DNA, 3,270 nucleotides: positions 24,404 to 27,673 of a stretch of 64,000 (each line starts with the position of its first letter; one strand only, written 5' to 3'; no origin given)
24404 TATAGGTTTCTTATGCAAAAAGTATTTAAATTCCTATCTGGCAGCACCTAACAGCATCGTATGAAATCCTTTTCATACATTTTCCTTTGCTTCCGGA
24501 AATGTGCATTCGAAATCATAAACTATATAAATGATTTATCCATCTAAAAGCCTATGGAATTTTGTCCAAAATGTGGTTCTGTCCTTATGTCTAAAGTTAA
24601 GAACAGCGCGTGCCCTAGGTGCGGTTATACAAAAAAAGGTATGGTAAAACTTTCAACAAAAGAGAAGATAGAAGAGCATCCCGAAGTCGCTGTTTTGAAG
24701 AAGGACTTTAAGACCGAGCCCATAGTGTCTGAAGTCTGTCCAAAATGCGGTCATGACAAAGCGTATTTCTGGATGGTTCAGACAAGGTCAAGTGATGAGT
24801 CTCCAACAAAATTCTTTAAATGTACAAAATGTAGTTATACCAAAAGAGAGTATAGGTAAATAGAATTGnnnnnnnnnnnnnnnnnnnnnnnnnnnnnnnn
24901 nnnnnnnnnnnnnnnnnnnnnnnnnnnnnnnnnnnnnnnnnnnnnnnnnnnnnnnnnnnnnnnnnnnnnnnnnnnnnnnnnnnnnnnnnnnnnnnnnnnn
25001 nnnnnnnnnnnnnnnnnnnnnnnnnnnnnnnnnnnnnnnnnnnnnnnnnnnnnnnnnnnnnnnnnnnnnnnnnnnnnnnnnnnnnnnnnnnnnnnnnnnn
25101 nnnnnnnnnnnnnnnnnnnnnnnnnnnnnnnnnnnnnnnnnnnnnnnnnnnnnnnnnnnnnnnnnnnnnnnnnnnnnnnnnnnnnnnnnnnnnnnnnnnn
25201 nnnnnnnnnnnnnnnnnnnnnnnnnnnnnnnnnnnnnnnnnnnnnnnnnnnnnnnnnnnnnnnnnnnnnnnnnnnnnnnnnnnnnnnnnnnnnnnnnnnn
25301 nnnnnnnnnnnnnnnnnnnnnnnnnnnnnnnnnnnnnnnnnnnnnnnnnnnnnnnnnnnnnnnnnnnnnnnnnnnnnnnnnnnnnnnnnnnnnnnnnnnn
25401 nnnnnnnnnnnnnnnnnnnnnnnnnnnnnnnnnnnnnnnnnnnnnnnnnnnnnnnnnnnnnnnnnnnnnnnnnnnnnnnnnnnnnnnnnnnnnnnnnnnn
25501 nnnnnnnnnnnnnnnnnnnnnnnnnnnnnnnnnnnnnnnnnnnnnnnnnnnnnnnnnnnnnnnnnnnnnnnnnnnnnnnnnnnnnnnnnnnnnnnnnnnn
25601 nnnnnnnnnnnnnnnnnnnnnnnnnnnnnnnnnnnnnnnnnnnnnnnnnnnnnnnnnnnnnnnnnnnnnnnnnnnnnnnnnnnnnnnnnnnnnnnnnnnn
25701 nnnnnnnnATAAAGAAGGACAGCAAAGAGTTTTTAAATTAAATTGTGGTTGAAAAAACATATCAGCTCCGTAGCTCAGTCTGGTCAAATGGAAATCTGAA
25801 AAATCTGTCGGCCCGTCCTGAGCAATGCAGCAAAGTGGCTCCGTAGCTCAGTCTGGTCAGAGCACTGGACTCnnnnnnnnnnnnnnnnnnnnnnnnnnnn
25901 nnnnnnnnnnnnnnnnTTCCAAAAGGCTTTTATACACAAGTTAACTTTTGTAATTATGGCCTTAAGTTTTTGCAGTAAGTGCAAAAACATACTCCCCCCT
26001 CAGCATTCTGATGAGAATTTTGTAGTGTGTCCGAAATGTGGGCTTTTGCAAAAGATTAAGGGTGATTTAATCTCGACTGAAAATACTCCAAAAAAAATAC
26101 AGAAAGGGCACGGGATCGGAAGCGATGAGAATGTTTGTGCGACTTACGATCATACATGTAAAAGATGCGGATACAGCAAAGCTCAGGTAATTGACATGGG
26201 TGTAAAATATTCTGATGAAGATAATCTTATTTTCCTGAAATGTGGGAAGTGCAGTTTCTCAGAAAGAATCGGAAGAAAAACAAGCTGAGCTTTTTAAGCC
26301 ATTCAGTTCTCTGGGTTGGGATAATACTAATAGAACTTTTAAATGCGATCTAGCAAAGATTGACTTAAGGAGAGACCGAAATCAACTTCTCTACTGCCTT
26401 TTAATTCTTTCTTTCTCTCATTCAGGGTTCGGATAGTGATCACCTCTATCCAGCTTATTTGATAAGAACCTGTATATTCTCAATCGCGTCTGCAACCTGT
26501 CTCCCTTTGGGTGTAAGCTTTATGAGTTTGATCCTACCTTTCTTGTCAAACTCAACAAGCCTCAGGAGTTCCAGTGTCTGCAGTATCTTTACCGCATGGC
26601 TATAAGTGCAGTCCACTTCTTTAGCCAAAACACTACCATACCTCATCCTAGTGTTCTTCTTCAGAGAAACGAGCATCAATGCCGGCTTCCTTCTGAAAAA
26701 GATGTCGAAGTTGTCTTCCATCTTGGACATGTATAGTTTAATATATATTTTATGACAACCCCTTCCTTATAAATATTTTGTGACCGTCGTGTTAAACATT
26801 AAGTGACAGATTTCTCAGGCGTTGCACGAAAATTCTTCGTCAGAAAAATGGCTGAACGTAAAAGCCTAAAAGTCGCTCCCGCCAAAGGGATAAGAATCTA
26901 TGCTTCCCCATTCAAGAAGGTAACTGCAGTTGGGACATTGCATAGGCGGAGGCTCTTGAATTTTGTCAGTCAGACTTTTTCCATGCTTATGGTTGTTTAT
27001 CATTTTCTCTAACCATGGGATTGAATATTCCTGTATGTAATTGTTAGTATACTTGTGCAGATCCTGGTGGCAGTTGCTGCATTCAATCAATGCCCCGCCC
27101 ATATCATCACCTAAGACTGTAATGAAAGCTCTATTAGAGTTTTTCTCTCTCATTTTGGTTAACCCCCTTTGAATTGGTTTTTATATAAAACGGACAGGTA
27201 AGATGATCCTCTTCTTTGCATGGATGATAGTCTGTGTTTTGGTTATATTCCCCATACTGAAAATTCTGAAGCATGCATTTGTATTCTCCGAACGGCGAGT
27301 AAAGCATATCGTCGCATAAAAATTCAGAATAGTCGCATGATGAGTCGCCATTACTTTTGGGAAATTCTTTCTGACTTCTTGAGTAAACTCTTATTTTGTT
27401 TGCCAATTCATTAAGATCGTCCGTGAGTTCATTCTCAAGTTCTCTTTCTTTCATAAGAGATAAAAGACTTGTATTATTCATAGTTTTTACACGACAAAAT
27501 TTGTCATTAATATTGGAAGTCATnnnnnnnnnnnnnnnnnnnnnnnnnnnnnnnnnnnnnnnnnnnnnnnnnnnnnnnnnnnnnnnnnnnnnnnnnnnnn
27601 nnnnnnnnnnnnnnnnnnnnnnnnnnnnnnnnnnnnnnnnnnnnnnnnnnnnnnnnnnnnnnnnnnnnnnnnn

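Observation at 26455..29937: Candidate undescribed cassette: radical SAM + class-II-aaRS-like::NTP-pyrophosphatase fusion + two Cys-rich small proteins, flanked by two wHTH regulators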

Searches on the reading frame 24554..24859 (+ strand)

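Call 4: search_protein_families(library=pfam, proteins=[window:24554-24859:+], max_evalue=1)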
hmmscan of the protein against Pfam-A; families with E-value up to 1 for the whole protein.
window:24554-24859:+ (101 aa): 51 families (the best 25 are shown)
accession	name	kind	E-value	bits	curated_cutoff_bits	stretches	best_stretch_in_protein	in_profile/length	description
PF01096.23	Zn_ribbon_TFIIS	-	7e-19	67.8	21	1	62-96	3-37/39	Transcription factor S-II (TFIIS)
PF02150.21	Zn_ribbon_RPB9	-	1.3e-06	28.6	25.2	1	1-26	1-30/36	RNA polymerases M/15 Kd subunit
PF21349.2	RUBY_RBDX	-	1.5e-05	24.8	26.5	1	60-72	17-29/30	Rubrerythrin, rubredoxin-like domain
PF13240.11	Zn_Ribbon_1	-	7.5e-05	22.8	25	2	2-10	14-22/23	zinc-ribbon domain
PF12760.12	Zn_ribbon_IS1595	-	9.5e-05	22.7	25.4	1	61-96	20-46/46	Transposase zinc-ribbon domain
PF07282.18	Cas12f1-like_TNB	-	0.00034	21.2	26.3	2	59-96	28-49/60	Cas12f1-like, TNB domain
PF12773.13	DZR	-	0.00085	19.9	27.3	1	2-25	13-32/45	Double zinc ribbon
PF09723.15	Zn_ribbon_8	-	0.0018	18.7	34.4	0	20-44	8-31/41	Zinc ribbon domain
PF06677.18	Auto_anti-p27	-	0.0053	17.3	24.1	1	3-24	17-40/40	Sjogren's syndrome/scleroderma autoantigen 1 (Autoantigen p27)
PF13005.12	zf-IS66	-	0.009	16.9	27.3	0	3-16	3-15/46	zinc-finger binding domain of transposase IS66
PF18912.6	DZR_2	-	0.0098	16.1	27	1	2-26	22-45/56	Double zinc ribbon domain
PF25208.1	DUF7838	-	0.019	15.3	28.5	0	60-96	7-42/55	Domain of unknown function (DUF7838)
PF24042.1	DUF7351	-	0.02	15.1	31.2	1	4-96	4-103/177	Domain of unknown function (DUF7351)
PF24460.1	DUF7575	-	0.02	14.7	28.5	0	61-68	5-12/28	Domain of unknown function (DUF7575)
PF04981.18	NMD3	-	0.028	14.4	24.9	1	30-84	102-157/243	NMD3 family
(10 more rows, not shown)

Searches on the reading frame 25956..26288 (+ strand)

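Call 4: search_protein_families(library=pfam, proteins=[window:25956-26288:+], max_evalue=1)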
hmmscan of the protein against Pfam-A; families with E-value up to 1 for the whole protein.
window:25956-26288:+ (110 aa): 10 families
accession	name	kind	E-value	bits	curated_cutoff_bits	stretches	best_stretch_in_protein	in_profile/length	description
PF01096.23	Zn_ribbon_TFIIS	-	4.1e-05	23.8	21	1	66-101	1-36/39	Transcription factor S-II (TFIIS)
PF02150.21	Zn_ribbon_RPB9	-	0.00079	19.7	25.2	1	3-29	1-28/36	RNA polymerases M/15 Kd subunit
PF10122.14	Zn_ribbon_Com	-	0.0054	16.6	22.9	1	6-45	7-47/52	Mu-like prophage protein Com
PF22289.1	DmmA-like_C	-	0.036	14.5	27.4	1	5-30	3-26/44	Dimethylamine monooxygenase subunit DmmA-like, C-terminal domain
PF24042.1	DUF7351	-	0.058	13.6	31.2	1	6-102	4-103/177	Domain of unknown function (DUF7351)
PF22191.2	IBR_1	-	0.061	13.7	27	0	20-30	1-11/47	IBR domain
PF07282.18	Cas12f1-like_TNB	-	0.086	13.4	26.3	1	6-30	31-48/60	Cas12f1-like, TNB domain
PF09723.15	Zn_ribbon_8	-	0.11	13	34.4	1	6-29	8-33/41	Zinc ribbon domain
PF11475.13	VP_N-CPKC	-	0.64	10.4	27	0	22-32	16-26/32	Virion protein N terminal domain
PF08271.17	Zn_Ribbon_TF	-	0.66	10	29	0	18-30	15-27/43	TFIIB zinc-binding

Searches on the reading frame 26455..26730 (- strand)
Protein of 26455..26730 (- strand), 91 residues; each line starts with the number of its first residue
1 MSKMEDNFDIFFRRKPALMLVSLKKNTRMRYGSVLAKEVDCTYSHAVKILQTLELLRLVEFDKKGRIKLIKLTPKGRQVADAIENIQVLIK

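Call 4: search_protein_families(library=pfam, proteins=[window:26455-26730:-], max_evalue=1)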
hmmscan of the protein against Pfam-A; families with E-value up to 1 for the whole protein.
window:26455-26730:- (91 aa): 9 families
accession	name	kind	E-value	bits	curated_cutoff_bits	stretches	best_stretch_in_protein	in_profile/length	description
PF13463.12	HTH_27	-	4.5e-05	24.1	22.2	1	18-76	7-68/68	Winged helix DNA-binding domain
PF22665.2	DUF6293_C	-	0.00077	20.3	27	1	48-82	66-100/101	DUF6293 C-terminal winged helix domain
PF01090.25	Ribosomal_S19e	-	0.0017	18.5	29.4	1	28-84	78-131/137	Ribosomal protein S19e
PF25212.1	HVO_A0114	-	0.0041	17.3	27.6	1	34-70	41-77/84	HVO_A0114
PF09821.14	AAA_assoc_C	-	0.0066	17.5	27.6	1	35-82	3-46/119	C-terminal AAA-associated domain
PF22166.2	ArnR1-like_WHD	-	0.013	16.1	26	1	66-86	66-86/90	ArnR1-like, winged-helix domain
PF14947.12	HTH_45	-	0.03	14.8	25.5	1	34-89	24-75/77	Winged helix-turn-helix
PF25213.1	HVO_A0261_N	-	0.038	14.3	35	1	33-86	28-77/86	HVO_A0261 N-terminal domain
PF13601.12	HTH_34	-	0.053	14.1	27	1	34-81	19-70/80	Winged helix DNA-binding domain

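Call 5: search_protein_families(library=ncbifam, proteins=[window:26455-26730:-], max_evalue=1)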
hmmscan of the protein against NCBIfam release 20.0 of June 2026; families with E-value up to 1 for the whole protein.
window:26455-26730:- (91 aa): 5 families
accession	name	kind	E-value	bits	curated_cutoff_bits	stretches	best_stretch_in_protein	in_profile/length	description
NF006811.0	PRK09333.1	equivalog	0.00086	18.9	156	1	29-83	81-131/150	30S ribosomal protein S19e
NF053658.1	SSO5209_fam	equivalog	0.0043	16.7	140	1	46-86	32-73/81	SSO5209 family protein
NF050184.1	VpaChn25_0724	subfamily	0.0053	16.9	65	1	41-84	35-78/88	VpaChn25_0724 family phage protein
NF038251.1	AdcR_fam_Zn_TF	equivalog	0.006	16.8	175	1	18-81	42-104/143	zinc-dependent MarR family transcriptional regulator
NF045593.1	bilirub_TF_BilQ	equivalog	0.065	12.9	125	1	35-86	50-104/135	bilirubin utilization transcriptional regulator BilQ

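Call 6: search_protein_families(library=padloc, proteins=[window:26455-26730:-], max_evalue=1)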
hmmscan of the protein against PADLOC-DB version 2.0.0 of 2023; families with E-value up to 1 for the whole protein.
window:26455-26730:- (91 aa): 7 families
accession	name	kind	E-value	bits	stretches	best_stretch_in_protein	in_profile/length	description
PDLC01879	CARF3--CARF_TM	-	9.6e-05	20.1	1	33-83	174-220/222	-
PDLC01875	CARF3--CARF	-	0.00054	17.8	1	35-80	166-211/219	-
PDLC01847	CARF3--CARF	-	0.0044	14.6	1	48-84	200-236/239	-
PDLC01852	CARF3--CARF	-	0.0056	14.6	1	19-77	148-205/208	-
PDLC01869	CARF3--CARF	-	0.0058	14.2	1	22-81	205-263/266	-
PDLC01867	CARF3--CARF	-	0.0092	13.9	1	19-72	148-199/200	-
PDLC01866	CARF3--CARF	-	0.023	12.6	1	19-79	144-203/207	-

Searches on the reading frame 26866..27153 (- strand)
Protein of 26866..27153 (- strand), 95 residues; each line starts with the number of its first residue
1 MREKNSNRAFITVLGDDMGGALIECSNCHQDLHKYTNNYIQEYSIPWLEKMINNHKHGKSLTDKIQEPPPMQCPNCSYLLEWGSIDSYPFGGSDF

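Call 4: search_protein_families(library=pfam, proteins=[window:26866-27153:-], max_evalue=1)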
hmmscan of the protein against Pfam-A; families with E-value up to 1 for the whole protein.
window:26866-27153:- (95 aa): 10 families
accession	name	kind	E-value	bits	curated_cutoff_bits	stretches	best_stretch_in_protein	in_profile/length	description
PF23580.1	Znf_XAF1_N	-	0.016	15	27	1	24-30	7-13/30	XIAP-associated factor 1-like, N-terminal zinc finger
PF09723.15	Zn_ribbon_8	-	0.028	14.9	34.4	0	63-76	19-32/41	Zinc ribbon domain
PF18048.7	TRAF6_Z2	-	0.031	14.7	27.4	1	21-37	2-18/27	TNF receptor-associated factor 6 zinc finger 2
PF16285.10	DUF4931_N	-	0.067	13.7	24.1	1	12-44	46-78/124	Domain of unknown function (DUF4931) N-terminal domain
PF21344.3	Zn_ribbon_LysW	-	0.1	12.7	27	0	9-32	8-31/46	Alpha-aminoadipate carrier protein LysW-like, globular domain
PF18547.6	HalOD2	-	0.11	12.9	27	0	70-86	2-16/52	Halobacterial output domain 2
PF21202.3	SLX1_C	-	0.12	13.2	27.2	0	68-84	47-63/65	Structure-specific endonuclease subunit SLX1, C-terminal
PF10601.15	zf-LITAF-like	-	0.14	12.7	23.8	0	22-35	56-69/70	LITAF-like zinc ribbon domain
PF13717.11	Zn_ribbon_4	-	0.18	12.2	30.3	0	22-29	25-32/36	zinc-ribbon domain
PF14431.12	YwqJ-deaminase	-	0.56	10.8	25.9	0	71-82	124-135/138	YwqJ-like deaminase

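Call 5: search_protein_families(library=ncbifam, proteins=[window:26866-27153:-], max_evalue=1)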
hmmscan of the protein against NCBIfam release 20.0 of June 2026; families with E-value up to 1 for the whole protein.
window:26866-27153:- (95 aa): 1 family
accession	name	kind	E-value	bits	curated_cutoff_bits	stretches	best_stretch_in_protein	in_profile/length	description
NF051441.1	BisHyethTerphBdeA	equivalog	0.15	11.3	520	1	9-56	233-280/305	bis(hydroxyethyl) terephthalate hydrolase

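Call 6: search_protein_families(library=padloc, proteins=[window:26866-27153:-], max_evalue=1)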
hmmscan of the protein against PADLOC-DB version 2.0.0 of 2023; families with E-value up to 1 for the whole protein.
window:26866-27153:- (95 aa): 0 families

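Call 41: search_protein_families(library=phrogs, proteins=[window:26866-27153:-], max_evalue=0.01)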
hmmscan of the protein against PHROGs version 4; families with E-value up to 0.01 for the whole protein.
window:26866-27153:- (95 aa): 0 families

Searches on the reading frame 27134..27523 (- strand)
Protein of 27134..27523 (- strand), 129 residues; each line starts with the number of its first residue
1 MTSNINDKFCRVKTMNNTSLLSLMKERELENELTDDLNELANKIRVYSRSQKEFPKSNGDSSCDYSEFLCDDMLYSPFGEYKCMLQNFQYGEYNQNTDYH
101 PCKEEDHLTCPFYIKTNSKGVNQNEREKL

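Call 4: search_protein_families(library=pfam, proteins=[window:27134-27523:-], max_evalue=1)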
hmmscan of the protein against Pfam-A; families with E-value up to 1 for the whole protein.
window:27134-27523:- (129 aa): 0 families

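Call 5: search_protein_families(library=ncbifam, proteins=[window:27134-27523:-], max_evalue=1)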
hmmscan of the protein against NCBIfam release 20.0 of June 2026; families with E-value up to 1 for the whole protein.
window:27134-27523:- (129 aa): 0 families

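Call 6: search_protein_families(library=padloc, proteins=[window:27134-27523:-], max_evalue=1)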
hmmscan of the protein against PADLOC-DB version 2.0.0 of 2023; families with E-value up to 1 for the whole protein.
window:27134-27523:- (129 aa): 0 families

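Call 41: search_protein_families(library=phrogs, proteins=[window:27134-27523:-], max_evalue=0.01)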
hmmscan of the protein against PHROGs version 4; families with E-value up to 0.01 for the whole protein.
window:27134-27523:- (129 aa): 0 families
